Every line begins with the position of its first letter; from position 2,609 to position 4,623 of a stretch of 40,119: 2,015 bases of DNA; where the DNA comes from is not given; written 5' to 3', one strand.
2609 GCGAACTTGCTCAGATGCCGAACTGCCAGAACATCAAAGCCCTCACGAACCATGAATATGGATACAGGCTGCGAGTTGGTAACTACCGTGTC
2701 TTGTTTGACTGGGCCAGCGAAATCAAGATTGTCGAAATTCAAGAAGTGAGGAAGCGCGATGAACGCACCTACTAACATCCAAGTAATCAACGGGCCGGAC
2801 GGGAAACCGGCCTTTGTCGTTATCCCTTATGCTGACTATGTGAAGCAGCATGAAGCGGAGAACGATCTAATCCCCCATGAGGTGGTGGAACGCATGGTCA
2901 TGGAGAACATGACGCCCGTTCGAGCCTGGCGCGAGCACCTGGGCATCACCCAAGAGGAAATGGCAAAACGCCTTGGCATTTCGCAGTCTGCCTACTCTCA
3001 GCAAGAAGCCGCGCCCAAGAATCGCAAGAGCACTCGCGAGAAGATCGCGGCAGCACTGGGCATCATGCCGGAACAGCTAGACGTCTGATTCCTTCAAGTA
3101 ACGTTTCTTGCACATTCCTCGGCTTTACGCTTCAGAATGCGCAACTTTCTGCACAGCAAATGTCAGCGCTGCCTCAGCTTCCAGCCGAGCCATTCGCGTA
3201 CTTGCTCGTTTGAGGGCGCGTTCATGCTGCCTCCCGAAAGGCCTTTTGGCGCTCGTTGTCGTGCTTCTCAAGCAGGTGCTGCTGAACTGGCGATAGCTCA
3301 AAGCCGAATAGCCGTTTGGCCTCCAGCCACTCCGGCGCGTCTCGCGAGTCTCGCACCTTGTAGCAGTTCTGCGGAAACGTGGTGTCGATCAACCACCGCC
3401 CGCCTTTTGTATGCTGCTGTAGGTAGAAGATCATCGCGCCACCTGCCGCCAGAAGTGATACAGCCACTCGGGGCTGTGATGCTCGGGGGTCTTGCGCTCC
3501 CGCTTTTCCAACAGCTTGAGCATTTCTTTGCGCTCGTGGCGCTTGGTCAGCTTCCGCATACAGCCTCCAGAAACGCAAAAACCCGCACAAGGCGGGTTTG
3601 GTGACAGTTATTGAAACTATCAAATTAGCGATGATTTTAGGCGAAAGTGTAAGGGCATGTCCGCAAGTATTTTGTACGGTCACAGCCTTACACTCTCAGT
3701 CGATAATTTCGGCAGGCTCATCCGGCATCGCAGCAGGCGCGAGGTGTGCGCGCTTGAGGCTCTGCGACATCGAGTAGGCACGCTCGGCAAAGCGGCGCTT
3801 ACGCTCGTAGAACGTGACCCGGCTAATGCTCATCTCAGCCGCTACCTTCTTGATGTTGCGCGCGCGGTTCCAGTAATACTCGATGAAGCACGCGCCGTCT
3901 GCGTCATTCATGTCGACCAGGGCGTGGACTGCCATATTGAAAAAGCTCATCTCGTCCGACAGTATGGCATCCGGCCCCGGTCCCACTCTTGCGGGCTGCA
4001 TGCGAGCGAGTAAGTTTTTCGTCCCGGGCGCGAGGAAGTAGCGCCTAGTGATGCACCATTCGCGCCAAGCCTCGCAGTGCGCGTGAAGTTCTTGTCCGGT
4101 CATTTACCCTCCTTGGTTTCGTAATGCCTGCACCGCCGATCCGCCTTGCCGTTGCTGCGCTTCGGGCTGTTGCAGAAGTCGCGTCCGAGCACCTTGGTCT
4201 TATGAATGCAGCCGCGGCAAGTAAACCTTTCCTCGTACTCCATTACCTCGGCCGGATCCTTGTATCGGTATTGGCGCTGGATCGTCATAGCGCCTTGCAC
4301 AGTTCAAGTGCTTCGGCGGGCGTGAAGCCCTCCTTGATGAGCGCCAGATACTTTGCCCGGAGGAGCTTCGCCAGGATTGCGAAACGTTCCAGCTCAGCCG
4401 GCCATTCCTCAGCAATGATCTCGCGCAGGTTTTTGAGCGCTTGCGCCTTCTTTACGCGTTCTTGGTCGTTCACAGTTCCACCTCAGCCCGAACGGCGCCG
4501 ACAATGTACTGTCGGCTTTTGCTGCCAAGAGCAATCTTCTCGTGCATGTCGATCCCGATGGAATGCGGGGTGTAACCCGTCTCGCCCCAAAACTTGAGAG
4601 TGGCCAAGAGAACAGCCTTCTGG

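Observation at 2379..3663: HigBA-like toxin-antitoxin cassette with a perfect consensus promoter and leaderless toxin, inserted antisense into the late operon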

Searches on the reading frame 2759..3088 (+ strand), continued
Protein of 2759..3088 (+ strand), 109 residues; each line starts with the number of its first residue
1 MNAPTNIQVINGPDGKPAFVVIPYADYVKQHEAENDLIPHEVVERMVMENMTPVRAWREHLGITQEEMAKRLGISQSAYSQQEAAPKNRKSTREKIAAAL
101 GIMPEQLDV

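Call 63: fold_search(model_id=the predicted structure, library=pdb)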
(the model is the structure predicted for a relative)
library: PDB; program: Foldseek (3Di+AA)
matches with E <= 10: 478; with E <= 0.001: 0
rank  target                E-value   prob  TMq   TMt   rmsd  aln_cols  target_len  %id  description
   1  3kxa_B                2.3e-03  1.00  0.46  0.39  19.0       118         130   19  Crystal Structure of NGO0477 from Neisseria gonorrhoeae (released 2010-01-19)
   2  3kxa_A                4.1e-03  1.00  0.47  0.40  18.7       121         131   19  Crystal Structure of NGO0477 from Neisseria gonorrhoeae (released 2010-01-19)
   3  2b5a_B                4.6e-03  1.00  0.46  0.64   6.7        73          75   25  C.BclI, Control Element of the BclI Restriction-Modification System (released 2006-01-03)
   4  3vk0_B                7.9e-03  1.00  0.46  0.57   2.1        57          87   37  Crystal Structure of hypothetical transcription factor NHTF from Neisseria (released 2012-03-14)
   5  2b5a_A                7.9e-03  1.00  0.46  0.63   7.0        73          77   25  C.BclI, Control Element of the BclI Restriction-Modification System (released 2006-01-03)
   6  3vk0_C                8.9e-03  1.00  0.44  0.54   2.1        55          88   38  Crystal Structure of hypothetical transcription factor NHTF from Neisseria (released 2012-03-14)
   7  2b5a_C                1.0e-02  1.00  0.46  0.64   6.9        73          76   25  C.BclI, Control Element of the BclI Restriction-Modification System (released 2006-01-03)
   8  3vk0_A                1.0e-02  1.00  0.44  0.53   6.4        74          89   32  Crystal Structure of hypothetical transcription factor NHTF from Neisseria (released 2012-03-14)
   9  6b9r_A                1.5e-02  1.00  0.46  0.12   6.8        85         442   18  Streptomyces albus HEPD with substrate 2-hydroxyethylphosphonate (2-HEP) and Fe(II) bound (released 2017-12-20)
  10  1pra_MODEL_1_A        2.0e-02  1.00  0.43  0.64   2.2        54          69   31  DETERMINATION OF THE NUCLEAR MAGNETIC RESONANCE SOLUTION STRUCTURE OF THE DNA-BINDING DOMAIN (RESIDUES 1 TO 69 (released 1993-10-31)
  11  1sq8_MODEL_1_A        2.0e-02  1.00  0.42  0.66   2.3        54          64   35  a variant 434 repressor DNA binding domain devoid of hydroxyl groups, NMR, 20 STRUCTURES (released 2004-07-20)
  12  6b9r_C                2.0e-02  1.00  0.46  0.12   7.0        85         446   18  Streptomyces albus HEPD with substrate 2-hydroxyethylphosphonate (2-HEP) and Fe(II) bound (released 2017-12-20)
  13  2cro                  2.4e-02  1.00  0.43  0.67   2.2        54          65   31  STRUCTURE OF PHAGE 434 CRO PROTEIN AT 2.35 ANGSTROMS RESOLUTION (released 1989-10-15)
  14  3f51_D                2.4e-02  1.00  0.45  0.52   6.7        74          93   20  Crystal Structure of the clp gene regulator ClgR from Corynebacterium glutamicum (released 2008-11-18)
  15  5tn0_MODEL_1_A        2.4e-02  1.00  0.40  0.58   2.7        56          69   21  Solution Structure of the N-terminal DNA-binding domain of the master biofilm-regulator SinR from Bacillus sub (released 2017-10-25)
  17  2r1j_L                2.7e-02  1.00  0.41  0.64   4.2        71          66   28  Crystal Structure of the P22 c2 Repressor protein in complex with the synthetic operator 9T (released 2008-04-29)
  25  3jxb_D                3.6e-02  1.00  0.41  0.65   2.3        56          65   32  Crystal structure of the P22 c2 repressor protein in complex with synthetic operator 9C (released 2010-01-19)
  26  1adr_MODEL_1_A        3.8e-02  1.00  0.44  0.62   2.0        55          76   31  DETERMINATION OF THE NUCLEAR MAGNETIC RESONANCE STRUCTURE OF THE DNA-BINDING DOMAIN OF THE P22 C2 REPRESSOR (1 (released 1994-01-31)
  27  3jxb_C                4.1e-02  1.00  0.42  0.64   4.0        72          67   28  Crystal structure of the P22 c2 repressor protein in complex with synthetic operator 9C (released 2010-01-19)
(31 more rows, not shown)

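Call 78: search_protein_families(library=padloc, proteins=[window:2759-3088:+], max_evalue=0.01)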
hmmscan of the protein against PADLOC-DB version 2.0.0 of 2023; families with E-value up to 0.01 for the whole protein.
window:2759-3088:+ (109 aa): 5 families
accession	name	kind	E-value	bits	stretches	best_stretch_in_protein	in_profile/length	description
PDLC02926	HTH_VI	-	7.5e-06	24.1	1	54-103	6-56/92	-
PDLC03665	Control_protein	-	5.2e-05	21.4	1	54-107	13-68/77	control protein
PDLC04142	capH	-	0.00011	21.2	1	54-105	11-63/103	capH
PDLC03953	RmrA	-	0.00038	17.8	1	54-101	10-58/373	-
PDLC03949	RmrA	-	0.0023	14.8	1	57-103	10-57/363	-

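Call 90: search_solved_structures(query=A4, max_evalue=0.01, show_alignments=1)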
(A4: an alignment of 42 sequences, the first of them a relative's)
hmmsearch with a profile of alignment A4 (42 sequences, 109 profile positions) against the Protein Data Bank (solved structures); distinct sequences matched with E-value up to 0.01: 8.
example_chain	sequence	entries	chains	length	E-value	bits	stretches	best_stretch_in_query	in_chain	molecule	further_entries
1sq8_A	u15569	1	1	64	8.9e-07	32.2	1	53-105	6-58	dh434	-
8tac_A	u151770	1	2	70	2.4e-05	27.6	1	53-102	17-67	DBP48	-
1r63_A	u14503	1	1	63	5.4e-05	26.4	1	53-105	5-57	REPRESSOR PROTEIN FROM BACTERIOPHAGE 434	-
1per_L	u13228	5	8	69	7.2e-05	26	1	53-105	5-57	PROTEIN (434 REPRESSOR) | 434 REPRESSOR | REPRESSOR PROTEIN CI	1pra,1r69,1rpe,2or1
2r63_A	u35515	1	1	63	0.00046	23.5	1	59-105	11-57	REPRESSOR PROTEIN FROM BACTERIOPHAGE 434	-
3kxa_A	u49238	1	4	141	0.0013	21.9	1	56-104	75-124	Putative uncharacterized protein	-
2mez_A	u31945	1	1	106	0.0057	19.9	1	46-88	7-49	Multiprotein Bridging Factor (MBP-like)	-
4z5h_A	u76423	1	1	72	0.0086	19.3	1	53-102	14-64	Antitoxin HipB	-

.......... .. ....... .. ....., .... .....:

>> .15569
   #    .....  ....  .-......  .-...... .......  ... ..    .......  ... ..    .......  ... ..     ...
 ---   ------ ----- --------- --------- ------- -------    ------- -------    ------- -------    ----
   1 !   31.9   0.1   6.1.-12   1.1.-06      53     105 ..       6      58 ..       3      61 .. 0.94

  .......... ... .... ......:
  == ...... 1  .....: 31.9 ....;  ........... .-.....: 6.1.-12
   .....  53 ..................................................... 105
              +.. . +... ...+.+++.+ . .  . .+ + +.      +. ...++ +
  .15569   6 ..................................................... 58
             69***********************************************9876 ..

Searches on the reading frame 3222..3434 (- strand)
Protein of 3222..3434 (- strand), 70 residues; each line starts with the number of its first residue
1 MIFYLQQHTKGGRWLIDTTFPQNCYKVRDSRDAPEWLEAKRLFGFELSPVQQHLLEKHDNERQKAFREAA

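Call 3: search_protein_families(library=pfam, proteins=[window:3222-3434:-], max_evalue=0.1)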
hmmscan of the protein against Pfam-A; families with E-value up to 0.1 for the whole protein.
window:3222-3434:- (70 aa): 0 families

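Call 22: search_protein_families(library=phrogs, proteins=[window:3222-3434:-], max_evalue=0.01)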
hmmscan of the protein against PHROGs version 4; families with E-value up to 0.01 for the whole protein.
window:3222-3434:- (70 aa): 0 families

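Call 23: search_protein_families(library=ncbifam, proteins=[window:3222-3434:-], max_evalue=0.01)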
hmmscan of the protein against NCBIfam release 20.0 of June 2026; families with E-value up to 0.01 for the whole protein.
window:3222-3434:- (70 aa): 0 families
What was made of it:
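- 3222..3434 (-): orf70, a small late-leader ORF coupled to orf42 by an ATGA overlap. No family hit (calls 3, 22, 23).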

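Call 78: search_protein_families(library=padloc, proteins=[window:3222-3434:-], max_evalue=0.01)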
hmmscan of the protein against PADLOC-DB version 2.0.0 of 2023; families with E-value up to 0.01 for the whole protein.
window:3222-3434:- (70 aa): 0 families

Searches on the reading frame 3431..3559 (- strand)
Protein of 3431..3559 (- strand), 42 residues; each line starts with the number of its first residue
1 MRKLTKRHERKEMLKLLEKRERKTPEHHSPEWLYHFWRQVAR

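Call 3: search_protein_families(library=pfam, proteins=[window:3431-3559:-], max_evalue=0.1)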
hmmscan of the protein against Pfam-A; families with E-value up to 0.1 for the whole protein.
window:3431-3559:- (42 aa): 0 families

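Call 22: search_protein_families(library=phrogs, proteins=[window:3431-3559:-], max_evalue=0.01)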
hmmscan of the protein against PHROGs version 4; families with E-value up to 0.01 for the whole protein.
window:3431-3559:- (42 aa): 0 families

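Call 23: search_protein_families(library=ncbifam, proteins=[window:3431-3559:-], max_evalue=0.01)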
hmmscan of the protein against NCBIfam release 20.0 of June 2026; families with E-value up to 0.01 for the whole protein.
window:3431-3559:- (42 aa): 0 families

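Call 78: search_protein_families(library=padloc, proteins=[window:3431-3559:-], max_evalue=0.01)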
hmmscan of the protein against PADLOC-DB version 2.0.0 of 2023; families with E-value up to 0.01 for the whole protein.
window:3431-3559:- (42 aa): 0 families

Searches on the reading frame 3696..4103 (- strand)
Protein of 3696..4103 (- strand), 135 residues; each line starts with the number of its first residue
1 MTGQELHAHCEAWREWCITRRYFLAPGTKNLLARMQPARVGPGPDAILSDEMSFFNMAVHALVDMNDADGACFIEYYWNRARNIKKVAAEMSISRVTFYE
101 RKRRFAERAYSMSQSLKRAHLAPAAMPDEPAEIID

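Call 3: search_protein_families(library=pfam, proteins=[window:3696-4103:-], max_evalue=0.1)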
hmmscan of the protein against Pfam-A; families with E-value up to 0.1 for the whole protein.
window:3696-4103:- (135 aa): 4 families
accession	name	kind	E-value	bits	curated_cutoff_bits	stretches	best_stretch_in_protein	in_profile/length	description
PF13556.12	HTH_30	-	0.034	14.4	27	1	75-107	6-38/59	PucR C-terminal helix-turn-helix domain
PF04967.18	HTH_10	-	0.039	14.2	23.1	1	78-104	20-46/53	HTH DNA binding domain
PF02954.25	HTH_8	-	0.076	13.2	22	0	80-101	16-38/42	Bacterial regulatory protein, Fis family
PF13518.12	HTH_28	-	0.098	13.2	25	0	73-107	5-38/52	Helix-turn-helix domain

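Call 9: find_related_loci(query=window:3696-4103:-, collection=viral_contigs, flank=6000)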
Query window:3696-4103:- (135 aa) in viral_contigs; peptide patterns used: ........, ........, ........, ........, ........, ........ (x = any residue, [..] = any of these).
12 stretches matched a pattern; 1 encode a relative of the query (tblastn E <= 1e-3); 1 distinct loci.
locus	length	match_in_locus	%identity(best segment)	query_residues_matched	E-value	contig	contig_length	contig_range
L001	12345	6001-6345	68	6-120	7e-55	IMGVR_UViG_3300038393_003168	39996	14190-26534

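Call 22: search_protein_families(library=phrogs, proteins=[window:3696-4103:-], max_evalue=0.01)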
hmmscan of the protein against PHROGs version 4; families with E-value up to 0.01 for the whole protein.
window:3696-4103:- (135 aa): 2 families
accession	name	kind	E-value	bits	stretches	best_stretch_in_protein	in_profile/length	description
phrog_7989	-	unknown function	0.0075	17.1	0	80-111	5-36/74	-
phrog_36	-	transcription regulation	0.0093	16.6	0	73-106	148-180/220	transcriptional regulator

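Call 23: search_protein_families(library=ncbifam, proteins=[window:3696-4103:-], max_evalue=0.01)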
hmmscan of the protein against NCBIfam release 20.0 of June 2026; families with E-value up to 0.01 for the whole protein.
window:3696-4103:- (135 aa): 1 family
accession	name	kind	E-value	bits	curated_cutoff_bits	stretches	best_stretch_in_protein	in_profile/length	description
NF033577.2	transpos_IS481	equivalog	0.00086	18.9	224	1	77-134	9-67/284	IS481 family transposase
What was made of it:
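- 3696..4103 (-): 135-aa candidate late-gene regulator with a Q21-like fold. No Pfam, PHROG or NCBIfam family (calls 3, 22, 23).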

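Call 27: find_homologous_proteins(query=window:3696-4103:-, max_evalue=0.001)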
Query window:3696-4103:- (135 aa): 17 proteins with E <= 0.001 among 35 candidates.
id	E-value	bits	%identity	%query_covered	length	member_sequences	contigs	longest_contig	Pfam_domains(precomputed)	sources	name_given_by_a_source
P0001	6.5e-87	306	100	100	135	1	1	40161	-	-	-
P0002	1.7e-73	263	84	100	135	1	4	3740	-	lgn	-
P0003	5.3e-60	219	70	100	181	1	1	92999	-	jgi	jgi:hypothetical protein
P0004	1.1e-58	215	70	100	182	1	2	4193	-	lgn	-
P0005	8.0e-58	212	69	99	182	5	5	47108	-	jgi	jgi:hypothetical protein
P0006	1.3e-56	208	69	100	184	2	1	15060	-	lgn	-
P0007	3.3e-52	194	65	99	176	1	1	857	-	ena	-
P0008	6.8e-52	193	63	99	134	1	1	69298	-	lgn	-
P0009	2.7e-51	191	65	96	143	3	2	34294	-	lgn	-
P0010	4.5e-50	187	68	85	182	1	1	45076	-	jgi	jgi:hypothetical protein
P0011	2.2e-49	185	62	96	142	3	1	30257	-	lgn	-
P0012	1.5e-47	179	59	100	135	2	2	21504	-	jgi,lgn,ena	jgi:hypothetical protein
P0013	2.9e-44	168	62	89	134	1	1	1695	-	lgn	-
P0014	2.0e-42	162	59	99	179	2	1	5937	-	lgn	-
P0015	7.2e-39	151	60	88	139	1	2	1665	-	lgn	-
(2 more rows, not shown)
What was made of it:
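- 3696..4103 (-): 17 homologues, all unnamed (call 27).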

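Call 35: predict_structure(alignment_id=A2)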
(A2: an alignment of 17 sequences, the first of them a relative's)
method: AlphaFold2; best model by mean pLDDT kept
length: 135 residues; sequences in the alignment: 17
mean_pLDDT: 78.0   pTM: 0.73
mean pLDDT of the five models: 78.0, 77.7, 77.3, 76.4, 75.2
residues with pLDDT >= 90: 58; 70-90: 34; 50-70: 17; < 50: 26
segments of 3 or more residues with pLDDT < 50: 31-47, 125-129
pLDDT, mean of each block of 10 residues (from residue 1): 91 83 59 45 52 88 89 92 95 97 96 89 53 47
secondary structure, 60 per line:
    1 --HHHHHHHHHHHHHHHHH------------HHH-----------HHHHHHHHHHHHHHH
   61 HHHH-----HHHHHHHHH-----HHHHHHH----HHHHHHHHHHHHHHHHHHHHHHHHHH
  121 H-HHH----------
elements in order: H3-19 H46-64 H70-78 H84-90 H95-121
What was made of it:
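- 3696..4103 (-): AF2 pLDDT 78 (call 35).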

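Call 41: fold_search(model_id=the predicted structure, library=pdb)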
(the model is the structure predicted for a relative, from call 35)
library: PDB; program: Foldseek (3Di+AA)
matches with E <= 10: 50; with E <= 0.001: 0
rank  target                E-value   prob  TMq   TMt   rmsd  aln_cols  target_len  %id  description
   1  6p1c                  2.9e-01  0.97  0.55  0.51   8.1       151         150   13  Transcription antitermination factor Q21, SeMet-derivative (released 2019-06-26)
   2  6jny_B                6.0e-01  0.92  0.54  0.53   6.6       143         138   12  Crystal structure of bacteriophage 21 Q protein (released 2019-06-12)
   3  6p1a_A                1.2e+00  0.84  0.55  0.50   7.8       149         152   13  Transcription antitermination factor Q21 in complex with Q21-binding-element DNA (released 2019-06-26)
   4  5l0y_C                2.9e+00  0.06  0.19  0.17  17.1       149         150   18  Crystal Structure of a Sec72-ssa1 c-terminal peptide fusion protein (released 2017-03-22)
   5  5nx6_A                3.0e+00  0.10  0.28  0.15  11.5       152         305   13  Crystal structure of 1,8-cineole synthase from Streptomyces clavuligerus in complex with 2-fluoroneryl diphosphate (released 2017-09-20)
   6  9ri9_B                3.2e+00  0.16  0.34  0.08   9.5       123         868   15  Cryo-EM structure of the tomato NRC3 hexameric resistosome (released 2025-07-23)
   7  9min_I                3.3e+00  0.07  0.22  0.23  16.4       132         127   14  Structure of a designed minibinder to NYESO1-A*02:01 (released 2025-08-06)
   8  6dv9_F                5.0e+00  0.13  0.37  0.30  17.6       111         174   16  Crystal structure of Mycobacterium tuberculosis transcription initiation complex(ECF sigma factor L) containing 5nt RN (released 2019-02-20)
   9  9a50_A                5.5e+00  0.21  0.36  0.21   8.2        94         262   13  Integrative model of RPSB-RPOC by crosslinking MS and deep learning (released 2024-09-18)
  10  6uuj_E                5.8e+00  0.06  0.25  0.22  17.8       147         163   12  Structure of PE5-PPE4-EspG3 complex from the type VII (ESX-3) secretion system, space group P212121 (released 2020-01-29)
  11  5yft_A                6.1e+00  0.06  0.25  0.13  13.1       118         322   11  Crystal structure of ribose-1,5-bisphosphate isomerase mutant D204N from Pyrococcus horikoshii OT3 in complex with rib (released 2018-02-14)
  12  2e4o_D                6.4e+00  0.06  0.23  0.14   8.6        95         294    9  X-ray Crystal Structure of Aristolochene Synthase from Aspergillus terreus and the Evolution of Templates for the Cycl (released 2007-01-23)
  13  3jaj_z                6.4e+00  0.04  0.20  0.09  12.6       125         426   16  Structure of the engaged state of the mammalian SRP-ribosome complex (released 2015-08-05)
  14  1ku7_D                6.8e+00  0.18  0.30  0.50   4.4        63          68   14  Crystal Structure of Thermus aquatics RNA Polymerase SigmaA Subunit Region 4 Bound to-35 Element DNA (released 2002-03-29)
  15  9wsf_A                6.8e+00  0.10  0.34  0.21  15.7       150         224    9  Crystal structure of Sigma28/FlgM complex from Pseudomonas aeruginosa at 1.95 Angstrom resolution (released 2026-02-25)
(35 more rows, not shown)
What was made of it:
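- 3696..4103 (-): The top three Foldseek PDB hits are Q21 (prob 0.84-0.97, TM 0.50-0.55, E 0.3-1.2) (call 41).
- On Q-dependent (lambdoid) late operon: In the AF2 model (pLDDT 78) the three best PDB matches are Q21 (prob 0.84-0.97, TM 0.50-0.55, E 0.3-1.2) (calls 35, 41).
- Q21-like fold (call 41).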

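Call 43: find_encoding_contigs(protein=P0002, flank=5000, max_places=3)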
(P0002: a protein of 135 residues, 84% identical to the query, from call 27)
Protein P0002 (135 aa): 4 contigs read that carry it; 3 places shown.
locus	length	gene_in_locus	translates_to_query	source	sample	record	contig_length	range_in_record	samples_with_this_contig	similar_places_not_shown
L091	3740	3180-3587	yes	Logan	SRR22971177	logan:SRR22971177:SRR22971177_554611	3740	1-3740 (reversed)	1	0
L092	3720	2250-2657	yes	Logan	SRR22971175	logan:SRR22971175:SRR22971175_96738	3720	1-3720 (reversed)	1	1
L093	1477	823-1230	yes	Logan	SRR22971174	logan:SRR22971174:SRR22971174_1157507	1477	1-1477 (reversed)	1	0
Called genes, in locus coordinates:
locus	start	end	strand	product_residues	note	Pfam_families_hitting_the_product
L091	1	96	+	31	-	?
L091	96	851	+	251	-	-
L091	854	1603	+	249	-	PF06992:Phage_lambda_P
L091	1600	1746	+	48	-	-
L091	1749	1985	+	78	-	PF11753:DUF3310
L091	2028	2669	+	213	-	PF24033:DUF7342 (faint), PF01022:HTH_5 (faint), PF08281:Sigma70_r4_2 (faint), PF13412:HTH_24 (faint)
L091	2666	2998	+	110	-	-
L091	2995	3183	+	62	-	-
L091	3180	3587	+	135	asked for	-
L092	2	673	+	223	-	?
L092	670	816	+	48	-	-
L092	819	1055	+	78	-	PF11753:DUF3310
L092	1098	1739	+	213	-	PF24033:DUF7342 (faint), PF01022:HTH_5 (faint), PF08281:Sigma70_r4_2 (faint), PF13412:HTH_24 (faint)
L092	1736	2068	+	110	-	-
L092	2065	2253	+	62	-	-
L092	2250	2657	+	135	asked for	-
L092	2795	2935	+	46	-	-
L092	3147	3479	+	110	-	PF01844:HNH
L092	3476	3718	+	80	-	?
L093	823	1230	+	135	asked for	-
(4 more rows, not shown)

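Call 44: find_encoding_contigs(protein=P0008, flank=5000, max_places=2)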
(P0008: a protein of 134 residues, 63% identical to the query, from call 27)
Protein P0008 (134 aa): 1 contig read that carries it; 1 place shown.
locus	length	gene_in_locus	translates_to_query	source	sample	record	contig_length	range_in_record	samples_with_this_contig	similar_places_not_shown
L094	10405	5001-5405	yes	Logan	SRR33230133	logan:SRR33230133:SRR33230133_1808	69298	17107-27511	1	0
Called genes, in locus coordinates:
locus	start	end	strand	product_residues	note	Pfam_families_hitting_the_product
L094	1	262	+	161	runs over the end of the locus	PF18909:dGTP_diPhyd_N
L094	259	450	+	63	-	PF24751:DUF7696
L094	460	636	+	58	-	-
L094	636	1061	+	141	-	-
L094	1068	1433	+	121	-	-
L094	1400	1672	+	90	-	PF23978:DUF7303 (weak)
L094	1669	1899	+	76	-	-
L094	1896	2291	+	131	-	PF10765:Phage_P22_NinX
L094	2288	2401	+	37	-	-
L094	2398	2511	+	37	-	-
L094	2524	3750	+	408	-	PF08740:BCS1_N, PF00004:AAA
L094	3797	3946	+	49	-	-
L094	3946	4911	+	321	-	PF00004:AAA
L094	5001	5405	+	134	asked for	-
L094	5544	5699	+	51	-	-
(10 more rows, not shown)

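Call 45: find_encoding_contigs(protein=P0012, flank=5000, max_places=2)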
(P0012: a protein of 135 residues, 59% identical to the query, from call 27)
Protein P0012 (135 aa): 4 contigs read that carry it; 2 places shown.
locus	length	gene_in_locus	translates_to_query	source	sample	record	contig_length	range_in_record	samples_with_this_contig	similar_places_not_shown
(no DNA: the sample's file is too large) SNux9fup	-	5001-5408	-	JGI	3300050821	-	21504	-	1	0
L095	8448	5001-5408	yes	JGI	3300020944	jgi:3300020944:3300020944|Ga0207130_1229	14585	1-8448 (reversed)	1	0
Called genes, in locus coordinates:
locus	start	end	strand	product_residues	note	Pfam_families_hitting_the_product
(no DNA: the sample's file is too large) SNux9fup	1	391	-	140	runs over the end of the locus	-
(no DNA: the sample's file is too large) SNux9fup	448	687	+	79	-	-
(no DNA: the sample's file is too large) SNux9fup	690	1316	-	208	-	PF13643:DUF4145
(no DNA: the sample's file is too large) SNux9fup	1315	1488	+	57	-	-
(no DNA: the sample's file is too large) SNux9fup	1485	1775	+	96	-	-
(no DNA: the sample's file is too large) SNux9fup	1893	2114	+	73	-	-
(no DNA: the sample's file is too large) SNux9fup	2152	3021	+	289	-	PF09524:Phg_2220_C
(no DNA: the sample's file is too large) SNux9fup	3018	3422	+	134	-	-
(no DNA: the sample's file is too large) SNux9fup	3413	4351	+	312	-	PF13481:AAA_25 (weak), PF03796:DnaB_C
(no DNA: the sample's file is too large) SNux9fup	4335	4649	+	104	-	-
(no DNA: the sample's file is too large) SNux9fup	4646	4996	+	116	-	-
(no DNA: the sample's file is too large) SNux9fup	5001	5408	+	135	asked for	-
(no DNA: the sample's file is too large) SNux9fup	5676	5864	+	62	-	-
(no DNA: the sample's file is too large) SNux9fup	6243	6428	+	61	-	-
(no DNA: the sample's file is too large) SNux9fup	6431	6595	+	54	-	-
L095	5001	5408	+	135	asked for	-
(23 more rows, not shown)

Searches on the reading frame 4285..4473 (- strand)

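Call 3: search_protein_families(library=pfam, proteins=[window:4285-4473:-], max_evalue=0.1)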
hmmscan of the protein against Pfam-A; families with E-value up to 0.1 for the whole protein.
window:4285-4473:- (62 aa): 0 families

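Call 22: search_protein_families(library=phrogs, proteins=[window:4285-4473:-], max_evalue=0.01)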
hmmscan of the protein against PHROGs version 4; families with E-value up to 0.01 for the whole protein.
window:4285-4473:- (62 aa): 1 family
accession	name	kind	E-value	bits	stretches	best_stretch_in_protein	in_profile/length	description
phrog_26408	-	unknown function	1.9e-06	29.2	1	23-61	23-61/65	-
